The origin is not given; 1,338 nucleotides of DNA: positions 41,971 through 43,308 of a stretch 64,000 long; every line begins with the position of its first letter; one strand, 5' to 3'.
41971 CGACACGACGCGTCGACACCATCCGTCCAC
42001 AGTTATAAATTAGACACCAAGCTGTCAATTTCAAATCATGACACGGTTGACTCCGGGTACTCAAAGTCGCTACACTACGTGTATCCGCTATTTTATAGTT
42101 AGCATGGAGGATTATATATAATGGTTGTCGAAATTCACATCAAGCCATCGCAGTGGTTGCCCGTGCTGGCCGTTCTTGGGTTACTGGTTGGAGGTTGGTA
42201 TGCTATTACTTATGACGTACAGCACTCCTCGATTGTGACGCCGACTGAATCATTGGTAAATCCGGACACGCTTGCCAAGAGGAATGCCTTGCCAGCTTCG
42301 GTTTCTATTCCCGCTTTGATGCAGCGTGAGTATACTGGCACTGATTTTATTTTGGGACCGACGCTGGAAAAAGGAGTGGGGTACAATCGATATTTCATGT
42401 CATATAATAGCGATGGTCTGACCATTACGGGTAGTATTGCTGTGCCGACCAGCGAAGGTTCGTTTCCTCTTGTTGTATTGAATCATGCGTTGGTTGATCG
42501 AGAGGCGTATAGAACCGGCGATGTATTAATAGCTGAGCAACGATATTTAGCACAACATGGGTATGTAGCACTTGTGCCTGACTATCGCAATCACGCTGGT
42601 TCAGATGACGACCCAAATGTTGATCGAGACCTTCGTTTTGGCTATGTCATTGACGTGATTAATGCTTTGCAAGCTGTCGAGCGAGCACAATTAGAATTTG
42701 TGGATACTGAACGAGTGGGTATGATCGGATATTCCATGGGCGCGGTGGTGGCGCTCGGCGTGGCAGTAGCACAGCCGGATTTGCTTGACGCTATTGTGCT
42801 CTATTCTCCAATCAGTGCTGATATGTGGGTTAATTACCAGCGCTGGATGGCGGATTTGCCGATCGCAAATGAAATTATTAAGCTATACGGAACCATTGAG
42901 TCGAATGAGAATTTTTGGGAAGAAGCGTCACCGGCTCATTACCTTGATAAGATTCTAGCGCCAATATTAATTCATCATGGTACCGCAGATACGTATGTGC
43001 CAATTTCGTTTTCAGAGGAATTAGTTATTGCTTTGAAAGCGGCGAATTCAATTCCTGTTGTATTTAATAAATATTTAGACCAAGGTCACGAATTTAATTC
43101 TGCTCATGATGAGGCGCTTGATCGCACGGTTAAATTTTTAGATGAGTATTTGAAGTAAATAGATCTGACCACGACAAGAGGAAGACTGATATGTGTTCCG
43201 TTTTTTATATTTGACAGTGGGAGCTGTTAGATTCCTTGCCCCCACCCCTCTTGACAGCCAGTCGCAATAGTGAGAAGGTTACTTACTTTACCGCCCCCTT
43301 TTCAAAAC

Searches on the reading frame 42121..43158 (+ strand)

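Call 3: search_protein_families(library=pfam, proteins=[window:42121-43158:+], max_evalue=0.01)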
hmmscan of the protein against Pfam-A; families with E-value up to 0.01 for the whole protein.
window:42121-43158:+ (345 aa): 15 families
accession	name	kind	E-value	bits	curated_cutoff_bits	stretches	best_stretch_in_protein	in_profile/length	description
PF00326.27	Peptidase_S9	-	2.1e-20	73.6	22.6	1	139-345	6-211/213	Prolyl oligopeptidase family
PF01738.24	DLH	-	5.1e-15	56.1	21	1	141-331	35-194/217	Dienelactone hydrolase family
PF02129.25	Peptidase_S15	-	2.4e-13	50.8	23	1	98-233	1-131/262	X-Pro dipeptidyl-peptidase (S15 family)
PF20434.5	BD-FAE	-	3.8e-11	43.3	26.8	1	113-302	11-212/215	BD-FAE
PF00561.26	Abhydrolase_1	-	5e-11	43.2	25.8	1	116-233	1-103/245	alpha/beta hydrolase fold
PF12146.15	Hydrolase_4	-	9.1e-10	38.7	27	1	141-235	25-114/239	Serine aminopeptidase, S33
PF12697.13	Abhydrolase_6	-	2.6e-08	35.2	26.3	1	141-242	21-101/217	Alpha/beta hydrolase family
PF02230.22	Abhydrolase_2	-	4.2e-08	33.7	23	1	186-230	94-138/217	Phospholipase/Carboxylesterase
PF00756.26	Esterase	-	7.5e-06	26.3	22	1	199-330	117-236/251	Putative esterase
PF07224.18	Chlorophyllase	-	1.9e-05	24.1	26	1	106-218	33-137/301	Chlorophyllase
PF05448.18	AXE1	-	2.5e-05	23.6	21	1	88-227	57-206/321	Acetyl xylan esterase (AXE1)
PF07859.19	Abhydrolase_3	-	0.00021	21.5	25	1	178-325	51-208/210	alpha/beta hydrolase fold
PF03583.20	LIP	-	0.00029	20.7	23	0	144-220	23-94/286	Secretory lipase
PF06500.17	FrsA-like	-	0.00072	18.9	22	1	97-240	176-308/414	Esterase FrsA-like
PF12740.14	PETase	-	0.0014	18.5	28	1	143-233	77-160/263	PET hydrolase-like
